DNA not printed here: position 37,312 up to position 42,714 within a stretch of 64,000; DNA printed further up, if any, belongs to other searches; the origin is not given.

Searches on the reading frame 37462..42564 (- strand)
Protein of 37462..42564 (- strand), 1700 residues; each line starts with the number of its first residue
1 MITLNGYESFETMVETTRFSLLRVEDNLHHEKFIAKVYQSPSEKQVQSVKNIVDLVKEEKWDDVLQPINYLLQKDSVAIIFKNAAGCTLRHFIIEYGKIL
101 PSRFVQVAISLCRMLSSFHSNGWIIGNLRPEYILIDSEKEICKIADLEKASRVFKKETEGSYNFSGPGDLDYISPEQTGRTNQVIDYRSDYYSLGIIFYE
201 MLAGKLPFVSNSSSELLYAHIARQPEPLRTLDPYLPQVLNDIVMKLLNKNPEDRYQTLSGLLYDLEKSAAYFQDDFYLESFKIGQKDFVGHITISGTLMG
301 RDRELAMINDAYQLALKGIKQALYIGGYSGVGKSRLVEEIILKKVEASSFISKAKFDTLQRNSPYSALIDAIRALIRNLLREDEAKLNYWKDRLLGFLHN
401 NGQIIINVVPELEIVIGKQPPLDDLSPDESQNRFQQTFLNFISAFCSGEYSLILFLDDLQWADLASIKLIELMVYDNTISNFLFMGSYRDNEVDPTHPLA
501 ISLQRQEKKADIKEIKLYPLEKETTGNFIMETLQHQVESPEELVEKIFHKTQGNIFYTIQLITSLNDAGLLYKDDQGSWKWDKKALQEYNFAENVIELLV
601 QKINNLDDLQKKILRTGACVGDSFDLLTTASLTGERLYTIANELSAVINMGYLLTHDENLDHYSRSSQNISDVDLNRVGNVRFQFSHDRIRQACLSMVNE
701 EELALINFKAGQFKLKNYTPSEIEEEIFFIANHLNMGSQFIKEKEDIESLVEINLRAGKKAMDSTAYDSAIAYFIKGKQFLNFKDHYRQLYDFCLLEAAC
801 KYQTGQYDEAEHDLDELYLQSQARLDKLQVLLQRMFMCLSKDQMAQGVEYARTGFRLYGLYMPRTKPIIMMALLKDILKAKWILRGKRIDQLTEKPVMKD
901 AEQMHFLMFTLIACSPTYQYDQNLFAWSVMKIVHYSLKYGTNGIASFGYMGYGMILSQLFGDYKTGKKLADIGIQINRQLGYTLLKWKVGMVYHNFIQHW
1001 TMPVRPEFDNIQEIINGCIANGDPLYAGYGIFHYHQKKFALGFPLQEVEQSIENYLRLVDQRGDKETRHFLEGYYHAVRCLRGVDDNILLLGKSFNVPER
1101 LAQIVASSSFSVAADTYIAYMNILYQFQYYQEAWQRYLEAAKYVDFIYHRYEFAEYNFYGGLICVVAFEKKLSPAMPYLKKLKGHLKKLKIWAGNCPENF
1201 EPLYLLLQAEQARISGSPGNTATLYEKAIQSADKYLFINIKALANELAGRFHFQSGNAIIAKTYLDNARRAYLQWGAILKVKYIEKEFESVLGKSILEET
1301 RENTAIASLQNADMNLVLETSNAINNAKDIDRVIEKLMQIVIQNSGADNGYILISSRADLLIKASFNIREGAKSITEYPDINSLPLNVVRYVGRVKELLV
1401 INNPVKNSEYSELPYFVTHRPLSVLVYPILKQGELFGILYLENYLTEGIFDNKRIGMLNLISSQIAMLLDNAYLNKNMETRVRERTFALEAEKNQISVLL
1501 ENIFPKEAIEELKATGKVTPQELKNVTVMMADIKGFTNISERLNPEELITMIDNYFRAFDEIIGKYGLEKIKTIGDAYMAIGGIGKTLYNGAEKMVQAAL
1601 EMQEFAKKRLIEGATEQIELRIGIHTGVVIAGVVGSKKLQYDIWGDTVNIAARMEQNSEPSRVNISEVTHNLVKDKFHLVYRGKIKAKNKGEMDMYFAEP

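Call 12: search_protein_families(library=pfam, proteins=[window:37462-42564:-])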
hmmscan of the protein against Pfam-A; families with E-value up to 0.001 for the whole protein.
window:37462-42564:- (1700 aa): 6 families
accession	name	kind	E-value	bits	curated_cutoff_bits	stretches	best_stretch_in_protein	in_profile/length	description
PF00211.25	Guanylate_cyc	-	1e-55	188.6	21.9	1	1519-1697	2-180/183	Adenylate and Guanylate cyclase catalytic domain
PF13191.12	AAA_16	-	1.4e-25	91.2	32.6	1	298-476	2-158/167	AAA ATPase domain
PF00069.31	Pkinase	-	6.8e-21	75.3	31.7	1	31-256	25-253/263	Protein kinase domain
PF07714.23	PK_Tyr_Ser-Thr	-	1.8e-13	50.9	23.1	1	27-255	25-249/258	Protein tyrosine and serine/threonine kinase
PF01590.32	GAF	-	5e-09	37.2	22.4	1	1329-1467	1-131/133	GAF domain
PF13185.12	GAF_2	-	1.6e-06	28.8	28.6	1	1328-1470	2-136/136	GAF domain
